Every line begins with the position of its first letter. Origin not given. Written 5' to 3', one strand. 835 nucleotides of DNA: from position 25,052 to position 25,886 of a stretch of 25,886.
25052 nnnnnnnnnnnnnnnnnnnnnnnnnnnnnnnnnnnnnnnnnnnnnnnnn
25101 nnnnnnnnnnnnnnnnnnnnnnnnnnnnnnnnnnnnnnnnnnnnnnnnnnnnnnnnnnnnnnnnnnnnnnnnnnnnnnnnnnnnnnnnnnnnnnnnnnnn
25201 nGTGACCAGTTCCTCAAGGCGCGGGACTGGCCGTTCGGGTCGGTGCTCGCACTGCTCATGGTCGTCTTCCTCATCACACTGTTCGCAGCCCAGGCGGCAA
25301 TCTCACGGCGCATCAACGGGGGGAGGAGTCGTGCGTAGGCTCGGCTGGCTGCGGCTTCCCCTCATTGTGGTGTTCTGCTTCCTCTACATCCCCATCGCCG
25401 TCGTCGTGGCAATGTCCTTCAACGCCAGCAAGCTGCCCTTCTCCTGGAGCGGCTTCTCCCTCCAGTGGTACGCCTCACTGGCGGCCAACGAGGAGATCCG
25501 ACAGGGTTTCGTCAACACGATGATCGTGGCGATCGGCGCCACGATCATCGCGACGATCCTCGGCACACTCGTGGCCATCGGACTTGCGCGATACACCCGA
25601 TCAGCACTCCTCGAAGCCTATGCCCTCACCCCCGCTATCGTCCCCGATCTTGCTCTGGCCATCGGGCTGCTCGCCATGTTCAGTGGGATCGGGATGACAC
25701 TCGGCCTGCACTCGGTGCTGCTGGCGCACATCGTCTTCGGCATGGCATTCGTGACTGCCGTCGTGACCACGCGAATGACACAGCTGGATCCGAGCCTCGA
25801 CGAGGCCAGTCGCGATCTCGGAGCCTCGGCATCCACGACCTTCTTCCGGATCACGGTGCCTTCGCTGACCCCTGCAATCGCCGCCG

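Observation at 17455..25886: Candidate uncharacterised amino-sugar(-conjugate) system: GT1 + glucosamine-type kinase + SIS + ARH-phosphatase operon facing an atypical PotD importer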

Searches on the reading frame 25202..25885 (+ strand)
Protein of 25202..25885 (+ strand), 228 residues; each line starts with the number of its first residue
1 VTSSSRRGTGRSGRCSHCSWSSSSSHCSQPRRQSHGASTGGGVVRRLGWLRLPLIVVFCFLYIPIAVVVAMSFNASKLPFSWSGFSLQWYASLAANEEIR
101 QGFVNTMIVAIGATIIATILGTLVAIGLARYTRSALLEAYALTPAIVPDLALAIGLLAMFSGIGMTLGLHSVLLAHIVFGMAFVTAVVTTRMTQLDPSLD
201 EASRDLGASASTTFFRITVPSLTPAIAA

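Call 4: search_protein_families(library=pfam, proteins=[window:25202-25885:+], max_evalue=0.01)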
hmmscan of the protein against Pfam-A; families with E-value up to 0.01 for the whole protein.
window:25202-25885:+ (228 aa): 1 family
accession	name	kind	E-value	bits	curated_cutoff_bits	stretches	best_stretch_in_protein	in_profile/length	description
PF00528.27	BPD_transp_1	-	1.4e-07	31.9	26.4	1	119-228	3-112/184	Binding-protein-dependent transport system inner membrane component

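Call 5: search_protein_families(library=ncbifam, proteins=[window:25202-25885:+], max_evalue=0.01)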
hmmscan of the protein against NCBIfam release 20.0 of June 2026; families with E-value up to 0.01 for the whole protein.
window:25202-25885:+ (228 aa): 22 families
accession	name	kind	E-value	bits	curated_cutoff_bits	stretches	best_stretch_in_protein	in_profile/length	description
NF007047.0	PRK09500.1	equivalog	2.8e-45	154.9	326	1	54-228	11-187/257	spermidine/putrescine ABC transporter permease PotC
NF043073.1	MMSYN1_0195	equivalog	1.6e-36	126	1250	1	55-226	11-184/1021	spermidine/putrescine ABC transporter permease/substrate-binding protein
NF007889.0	PRK10592.1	equivalog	3.8e-32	112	476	1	46-227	8-198/281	putrescine ABC transporter permease PotI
NF011624.0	PRK15050.1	equivalog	7.4e-14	51.5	247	2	43-128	21-100/297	2-aminoethylphosphonate ABC transporter permease subunit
TIGR03255.1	PhnV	equivalog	2.4e-13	50.4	358.7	1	57-227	22-199/270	2-aminoethylphosphonate ABC transport system, membrane component PhnV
TIGR00969.1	3a0106s02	subfamily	6.7e-12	45.4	240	1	50-227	20-201/272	sulfate ABC transporter permease subunit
NF040839.1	tungstate_WtpB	equivalog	3.3e-10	40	340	1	88-226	31-182/251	tungstate ABC transporter permease WtpB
TIGR02139.1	permease_CysT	equivalog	4.6e-10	39.5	246.1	1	60-226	13-189/265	sulfate ABC transporter permease subunit CysT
TIGR02141.1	modB_ABC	equivalog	2.4e-09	37.2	182.6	1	106-227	3-138/208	molybdate ABC transporter permease subunit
TIGR03262.1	PhnU2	equivalog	4.3e-09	35.6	593.25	1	53-225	10-189/546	putative 2-aminoethylphosphonate ABC transporter permease subunit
NF043074.1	MMSYN1_0196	equivalog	1.1e-08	34.7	350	1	51-226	14-195/277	spermidine/putrescine ABC transporter permease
TIGR03226.1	PhnU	equivalog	1.3e-08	34.7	283.45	2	167-228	177-238/311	2-aminoethylphosphonate ABC transporter permease subunit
NF007044.0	PRK09497.1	equivalog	8e-08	32.1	348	1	159-227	147-208/285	spermidine/putrescine ABC transporter permease PotB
TIGR01581.1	Mo_ABC_porter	hypoth_equivalog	4.3e-07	29.7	210.3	1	95-226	15-160/225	ABC transporter permease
NF040932.1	ABC_arch_GlcU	equivalog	1.4e-06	28.2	340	1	61-227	16-191/272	glucose ABC transporter permease GlcU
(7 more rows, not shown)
